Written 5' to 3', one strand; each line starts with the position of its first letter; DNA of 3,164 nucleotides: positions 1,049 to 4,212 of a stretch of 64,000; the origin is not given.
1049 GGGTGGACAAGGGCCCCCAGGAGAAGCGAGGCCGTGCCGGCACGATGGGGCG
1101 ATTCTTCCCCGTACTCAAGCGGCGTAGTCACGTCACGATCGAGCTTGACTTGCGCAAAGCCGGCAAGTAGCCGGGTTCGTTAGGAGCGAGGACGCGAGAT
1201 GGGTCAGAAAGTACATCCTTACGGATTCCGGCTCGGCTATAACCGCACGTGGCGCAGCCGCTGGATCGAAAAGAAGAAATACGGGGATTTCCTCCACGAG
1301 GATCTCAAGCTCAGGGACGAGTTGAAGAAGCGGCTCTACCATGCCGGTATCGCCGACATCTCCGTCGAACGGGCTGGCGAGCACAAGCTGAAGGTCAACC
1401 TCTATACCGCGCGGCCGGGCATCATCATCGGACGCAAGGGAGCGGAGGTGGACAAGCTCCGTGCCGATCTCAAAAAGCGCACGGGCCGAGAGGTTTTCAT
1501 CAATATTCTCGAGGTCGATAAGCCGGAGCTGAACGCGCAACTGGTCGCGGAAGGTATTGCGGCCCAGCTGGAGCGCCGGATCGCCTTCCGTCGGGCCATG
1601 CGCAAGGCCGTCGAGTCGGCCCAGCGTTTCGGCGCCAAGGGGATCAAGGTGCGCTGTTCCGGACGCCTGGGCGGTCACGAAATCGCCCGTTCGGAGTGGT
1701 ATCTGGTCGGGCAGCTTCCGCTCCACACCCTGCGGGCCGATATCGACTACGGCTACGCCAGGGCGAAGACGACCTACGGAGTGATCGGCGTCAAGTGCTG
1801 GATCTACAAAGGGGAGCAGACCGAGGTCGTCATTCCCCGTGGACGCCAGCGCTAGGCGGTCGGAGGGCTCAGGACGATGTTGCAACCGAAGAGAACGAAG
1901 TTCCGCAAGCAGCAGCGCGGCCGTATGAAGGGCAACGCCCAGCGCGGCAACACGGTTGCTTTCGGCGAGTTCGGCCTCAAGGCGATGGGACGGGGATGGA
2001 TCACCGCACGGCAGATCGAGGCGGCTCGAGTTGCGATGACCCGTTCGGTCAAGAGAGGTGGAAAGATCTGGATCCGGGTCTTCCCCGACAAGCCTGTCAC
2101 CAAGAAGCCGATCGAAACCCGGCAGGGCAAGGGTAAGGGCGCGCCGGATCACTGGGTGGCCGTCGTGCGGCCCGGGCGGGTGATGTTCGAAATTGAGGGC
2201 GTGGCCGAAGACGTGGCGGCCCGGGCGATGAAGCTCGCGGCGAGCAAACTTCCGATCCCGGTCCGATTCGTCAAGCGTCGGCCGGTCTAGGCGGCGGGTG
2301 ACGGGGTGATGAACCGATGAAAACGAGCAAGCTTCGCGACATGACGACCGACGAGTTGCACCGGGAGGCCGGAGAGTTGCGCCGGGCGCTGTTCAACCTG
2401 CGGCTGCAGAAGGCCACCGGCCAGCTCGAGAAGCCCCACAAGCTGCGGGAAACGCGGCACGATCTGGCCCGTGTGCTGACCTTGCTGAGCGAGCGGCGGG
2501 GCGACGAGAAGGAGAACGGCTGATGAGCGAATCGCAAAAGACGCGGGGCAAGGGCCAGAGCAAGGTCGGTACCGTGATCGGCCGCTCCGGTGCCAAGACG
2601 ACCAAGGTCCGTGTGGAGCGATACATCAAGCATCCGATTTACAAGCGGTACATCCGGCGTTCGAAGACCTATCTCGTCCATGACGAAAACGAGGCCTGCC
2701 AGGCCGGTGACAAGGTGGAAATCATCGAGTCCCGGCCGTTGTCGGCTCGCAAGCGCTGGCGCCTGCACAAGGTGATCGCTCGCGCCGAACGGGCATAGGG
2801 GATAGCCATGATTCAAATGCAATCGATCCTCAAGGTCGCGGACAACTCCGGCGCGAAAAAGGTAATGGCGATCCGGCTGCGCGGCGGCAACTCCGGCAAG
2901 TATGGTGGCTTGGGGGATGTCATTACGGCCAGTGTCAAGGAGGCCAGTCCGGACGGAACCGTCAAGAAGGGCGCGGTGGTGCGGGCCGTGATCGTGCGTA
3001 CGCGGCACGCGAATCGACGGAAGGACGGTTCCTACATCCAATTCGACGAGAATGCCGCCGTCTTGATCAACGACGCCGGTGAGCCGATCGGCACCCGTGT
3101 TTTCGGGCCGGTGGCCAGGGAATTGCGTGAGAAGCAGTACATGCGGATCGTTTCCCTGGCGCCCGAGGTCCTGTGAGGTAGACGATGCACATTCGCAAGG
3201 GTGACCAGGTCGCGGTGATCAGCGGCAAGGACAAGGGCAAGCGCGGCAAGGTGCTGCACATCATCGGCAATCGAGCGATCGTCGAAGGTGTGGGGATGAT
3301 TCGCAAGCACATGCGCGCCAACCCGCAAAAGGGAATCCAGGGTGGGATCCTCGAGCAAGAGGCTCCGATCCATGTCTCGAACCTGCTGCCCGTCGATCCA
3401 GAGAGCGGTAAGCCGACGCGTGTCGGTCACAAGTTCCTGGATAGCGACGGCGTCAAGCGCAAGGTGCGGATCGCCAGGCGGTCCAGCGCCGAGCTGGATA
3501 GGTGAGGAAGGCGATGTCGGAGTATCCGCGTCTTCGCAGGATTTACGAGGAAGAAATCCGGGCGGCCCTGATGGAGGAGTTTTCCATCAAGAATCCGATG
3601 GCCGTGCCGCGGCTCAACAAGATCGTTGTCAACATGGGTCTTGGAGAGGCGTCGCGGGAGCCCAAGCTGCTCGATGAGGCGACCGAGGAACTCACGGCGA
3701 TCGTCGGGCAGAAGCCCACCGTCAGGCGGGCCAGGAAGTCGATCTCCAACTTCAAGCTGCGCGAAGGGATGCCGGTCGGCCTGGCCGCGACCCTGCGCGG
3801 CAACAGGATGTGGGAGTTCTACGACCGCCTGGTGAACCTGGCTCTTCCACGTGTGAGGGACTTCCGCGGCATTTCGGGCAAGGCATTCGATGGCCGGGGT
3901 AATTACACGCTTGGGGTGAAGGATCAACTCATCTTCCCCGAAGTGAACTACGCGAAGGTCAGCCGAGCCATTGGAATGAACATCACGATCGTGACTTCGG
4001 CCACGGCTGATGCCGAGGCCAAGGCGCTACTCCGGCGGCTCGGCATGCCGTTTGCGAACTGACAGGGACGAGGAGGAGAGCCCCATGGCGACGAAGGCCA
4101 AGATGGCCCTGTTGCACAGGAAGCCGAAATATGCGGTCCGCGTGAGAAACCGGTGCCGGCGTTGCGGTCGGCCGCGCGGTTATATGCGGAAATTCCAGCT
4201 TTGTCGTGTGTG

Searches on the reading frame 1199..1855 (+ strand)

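Call 72: search_protein_families(library=pfam, proteins=[window:1199-1855:+], max_evalue=0.00001)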
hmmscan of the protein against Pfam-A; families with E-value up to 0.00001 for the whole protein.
window:1199-1855:+ (218 aa): 2 families
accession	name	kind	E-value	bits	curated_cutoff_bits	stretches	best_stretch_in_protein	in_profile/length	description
PF00189.25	Ribosomal_S3_C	-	1.2e-36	125.5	34.1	1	120-202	1-83/83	Ribosomal protein S3, C-terminal domain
PF07650.23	KH_2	-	1.6e-18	66.8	22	1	37-111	1-78/78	KH domain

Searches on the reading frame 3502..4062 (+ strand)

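Call 72: search_protein_families(library=pfam, proteins=[window:3502-4062:+], max_evalue=0.00001)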
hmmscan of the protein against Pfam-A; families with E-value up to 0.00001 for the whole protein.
window:3502-4062:+ (186 aa): 2 families
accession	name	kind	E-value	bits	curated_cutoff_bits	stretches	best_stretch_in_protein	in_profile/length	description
PF00673.26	Ribosomal_L5_C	-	1.3e-36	125.1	27.8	1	91-184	1-94/94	ribosomal L5P family C-terminus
PF00281.24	Ribosomal_L5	-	9.6e-26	90.3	34.9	1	31-87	1-57/57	Ribosomal protein L5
